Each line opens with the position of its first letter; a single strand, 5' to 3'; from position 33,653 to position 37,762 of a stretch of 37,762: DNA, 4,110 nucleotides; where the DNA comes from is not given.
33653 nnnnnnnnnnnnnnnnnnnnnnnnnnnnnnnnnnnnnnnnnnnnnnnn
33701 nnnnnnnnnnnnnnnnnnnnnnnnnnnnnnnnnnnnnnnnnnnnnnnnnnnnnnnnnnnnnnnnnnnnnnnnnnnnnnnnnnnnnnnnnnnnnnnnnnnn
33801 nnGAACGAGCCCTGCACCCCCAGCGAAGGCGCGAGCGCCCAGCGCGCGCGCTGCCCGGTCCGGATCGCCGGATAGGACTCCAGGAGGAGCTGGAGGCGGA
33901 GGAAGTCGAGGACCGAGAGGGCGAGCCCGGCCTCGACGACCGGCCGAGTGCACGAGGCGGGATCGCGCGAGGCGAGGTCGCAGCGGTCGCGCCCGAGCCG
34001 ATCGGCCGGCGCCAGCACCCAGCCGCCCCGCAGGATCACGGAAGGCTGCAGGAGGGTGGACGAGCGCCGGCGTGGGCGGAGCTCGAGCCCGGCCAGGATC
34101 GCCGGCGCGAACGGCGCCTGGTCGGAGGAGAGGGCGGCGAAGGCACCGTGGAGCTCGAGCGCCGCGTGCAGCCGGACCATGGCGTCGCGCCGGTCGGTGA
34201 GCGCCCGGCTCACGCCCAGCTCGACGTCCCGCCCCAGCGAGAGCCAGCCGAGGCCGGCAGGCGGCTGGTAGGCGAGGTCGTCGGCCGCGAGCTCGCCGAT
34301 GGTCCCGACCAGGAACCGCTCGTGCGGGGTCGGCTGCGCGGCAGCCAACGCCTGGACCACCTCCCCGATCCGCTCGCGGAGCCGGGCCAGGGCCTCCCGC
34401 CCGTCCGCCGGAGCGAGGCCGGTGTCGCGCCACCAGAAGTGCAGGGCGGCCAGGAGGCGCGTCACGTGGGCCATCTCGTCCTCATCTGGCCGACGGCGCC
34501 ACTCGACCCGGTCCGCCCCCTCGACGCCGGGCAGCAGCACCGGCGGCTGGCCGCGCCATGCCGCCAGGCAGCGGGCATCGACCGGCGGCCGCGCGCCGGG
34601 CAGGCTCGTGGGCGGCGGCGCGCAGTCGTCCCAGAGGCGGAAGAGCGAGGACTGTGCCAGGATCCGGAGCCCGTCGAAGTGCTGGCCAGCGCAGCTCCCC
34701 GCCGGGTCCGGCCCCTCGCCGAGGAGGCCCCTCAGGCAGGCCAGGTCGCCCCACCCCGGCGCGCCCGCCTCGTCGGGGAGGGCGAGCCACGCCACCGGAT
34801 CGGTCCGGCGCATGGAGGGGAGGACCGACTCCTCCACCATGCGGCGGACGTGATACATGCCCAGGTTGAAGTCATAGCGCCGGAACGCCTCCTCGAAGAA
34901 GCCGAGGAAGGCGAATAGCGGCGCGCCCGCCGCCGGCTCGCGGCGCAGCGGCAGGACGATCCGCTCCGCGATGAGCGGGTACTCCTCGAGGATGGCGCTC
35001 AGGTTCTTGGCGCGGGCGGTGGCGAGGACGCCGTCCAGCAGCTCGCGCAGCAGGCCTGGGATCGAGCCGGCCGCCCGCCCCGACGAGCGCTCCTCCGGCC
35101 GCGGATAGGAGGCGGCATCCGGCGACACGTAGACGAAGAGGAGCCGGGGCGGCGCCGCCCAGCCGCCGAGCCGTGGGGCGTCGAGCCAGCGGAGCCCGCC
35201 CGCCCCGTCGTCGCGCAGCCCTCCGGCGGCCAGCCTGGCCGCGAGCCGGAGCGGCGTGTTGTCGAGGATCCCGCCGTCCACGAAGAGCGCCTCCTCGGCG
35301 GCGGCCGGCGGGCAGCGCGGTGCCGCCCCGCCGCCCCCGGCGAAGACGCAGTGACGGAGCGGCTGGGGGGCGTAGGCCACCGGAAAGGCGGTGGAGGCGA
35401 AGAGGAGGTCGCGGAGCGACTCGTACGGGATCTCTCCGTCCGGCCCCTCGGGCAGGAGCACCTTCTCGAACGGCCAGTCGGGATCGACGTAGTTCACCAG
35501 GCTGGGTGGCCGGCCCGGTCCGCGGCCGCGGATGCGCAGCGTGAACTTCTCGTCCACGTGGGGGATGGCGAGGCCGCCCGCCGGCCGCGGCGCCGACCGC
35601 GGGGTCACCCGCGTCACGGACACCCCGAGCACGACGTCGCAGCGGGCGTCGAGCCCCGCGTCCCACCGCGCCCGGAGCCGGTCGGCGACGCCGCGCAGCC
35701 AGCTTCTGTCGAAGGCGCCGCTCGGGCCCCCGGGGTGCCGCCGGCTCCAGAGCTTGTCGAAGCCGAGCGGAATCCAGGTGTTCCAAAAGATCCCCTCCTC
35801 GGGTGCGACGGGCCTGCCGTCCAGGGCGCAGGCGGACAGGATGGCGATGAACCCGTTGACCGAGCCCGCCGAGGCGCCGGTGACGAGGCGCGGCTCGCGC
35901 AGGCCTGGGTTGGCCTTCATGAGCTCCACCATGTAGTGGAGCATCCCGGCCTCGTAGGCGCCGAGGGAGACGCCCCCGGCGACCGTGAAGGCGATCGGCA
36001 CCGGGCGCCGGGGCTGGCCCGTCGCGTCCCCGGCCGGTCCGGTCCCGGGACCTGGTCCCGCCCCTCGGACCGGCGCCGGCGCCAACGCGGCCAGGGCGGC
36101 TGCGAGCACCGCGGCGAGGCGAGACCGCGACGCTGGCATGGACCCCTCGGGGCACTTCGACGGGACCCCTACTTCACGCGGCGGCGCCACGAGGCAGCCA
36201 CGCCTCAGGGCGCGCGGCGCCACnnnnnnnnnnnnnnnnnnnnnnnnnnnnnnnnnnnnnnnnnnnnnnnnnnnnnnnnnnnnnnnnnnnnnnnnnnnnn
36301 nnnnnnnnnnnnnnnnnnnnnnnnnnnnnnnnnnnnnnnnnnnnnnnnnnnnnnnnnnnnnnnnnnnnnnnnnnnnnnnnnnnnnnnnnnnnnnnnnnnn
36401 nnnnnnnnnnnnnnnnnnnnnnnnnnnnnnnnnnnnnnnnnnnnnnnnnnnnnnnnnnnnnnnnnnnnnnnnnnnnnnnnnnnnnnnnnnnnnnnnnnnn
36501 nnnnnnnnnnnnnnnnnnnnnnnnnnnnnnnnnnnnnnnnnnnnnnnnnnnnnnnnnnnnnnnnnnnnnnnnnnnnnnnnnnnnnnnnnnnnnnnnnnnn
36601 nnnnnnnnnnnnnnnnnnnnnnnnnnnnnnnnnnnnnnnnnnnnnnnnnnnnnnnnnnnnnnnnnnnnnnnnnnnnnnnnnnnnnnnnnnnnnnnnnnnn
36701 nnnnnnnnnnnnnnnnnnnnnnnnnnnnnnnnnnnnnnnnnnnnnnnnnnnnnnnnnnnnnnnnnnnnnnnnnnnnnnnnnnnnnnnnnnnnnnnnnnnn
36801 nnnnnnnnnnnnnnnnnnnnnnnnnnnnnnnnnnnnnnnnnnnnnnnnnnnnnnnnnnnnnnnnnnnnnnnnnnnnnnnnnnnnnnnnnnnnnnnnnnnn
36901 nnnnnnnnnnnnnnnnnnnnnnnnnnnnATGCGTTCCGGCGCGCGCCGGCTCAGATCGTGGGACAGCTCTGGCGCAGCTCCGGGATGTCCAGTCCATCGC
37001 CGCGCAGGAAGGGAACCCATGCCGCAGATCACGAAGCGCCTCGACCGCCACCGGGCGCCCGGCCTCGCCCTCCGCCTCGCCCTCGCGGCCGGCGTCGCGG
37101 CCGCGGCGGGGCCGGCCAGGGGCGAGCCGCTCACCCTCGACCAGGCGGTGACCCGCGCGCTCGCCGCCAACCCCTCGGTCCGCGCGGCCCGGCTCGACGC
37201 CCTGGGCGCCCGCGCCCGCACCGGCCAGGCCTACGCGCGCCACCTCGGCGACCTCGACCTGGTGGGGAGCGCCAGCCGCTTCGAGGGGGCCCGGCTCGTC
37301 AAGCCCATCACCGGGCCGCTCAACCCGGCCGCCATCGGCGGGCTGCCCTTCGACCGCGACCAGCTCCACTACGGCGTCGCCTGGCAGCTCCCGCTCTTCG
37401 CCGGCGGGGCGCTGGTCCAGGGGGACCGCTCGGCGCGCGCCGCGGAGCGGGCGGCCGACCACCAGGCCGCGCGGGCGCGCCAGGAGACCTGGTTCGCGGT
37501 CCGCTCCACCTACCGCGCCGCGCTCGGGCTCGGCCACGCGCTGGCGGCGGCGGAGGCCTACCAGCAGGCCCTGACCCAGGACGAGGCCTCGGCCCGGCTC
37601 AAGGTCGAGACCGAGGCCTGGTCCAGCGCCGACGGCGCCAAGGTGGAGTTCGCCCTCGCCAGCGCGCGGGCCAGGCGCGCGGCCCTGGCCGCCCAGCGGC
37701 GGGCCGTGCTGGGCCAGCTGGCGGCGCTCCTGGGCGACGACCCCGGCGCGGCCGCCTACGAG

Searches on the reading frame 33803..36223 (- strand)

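Call 33: search_protein_families(library=pfam, max_evalue=0.0001, proteins=[window:33803-36223:-])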
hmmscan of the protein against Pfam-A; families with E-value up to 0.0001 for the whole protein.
window:33803-36223:- (807 aa): 1 family
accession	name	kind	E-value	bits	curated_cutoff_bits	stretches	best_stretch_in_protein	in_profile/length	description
PF01734.28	Patatin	-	5.5e-19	69.5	27.7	1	81-328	3-190/191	Patatin-like phospholipase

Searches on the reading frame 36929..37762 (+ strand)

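Call 33: search_protein_families(library=pfam, max_evalue=0.0001, proteins=[window:36929-37762:+])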
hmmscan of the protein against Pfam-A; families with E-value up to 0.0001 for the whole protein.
window:36929-37762:+ (278 aa): 1 family
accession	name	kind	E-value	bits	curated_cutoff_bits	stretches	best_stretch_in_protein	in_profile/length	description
PF02321.23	OEP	-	1.5e-15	58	22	1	70-269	1-187/187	Outer membrane efflux protein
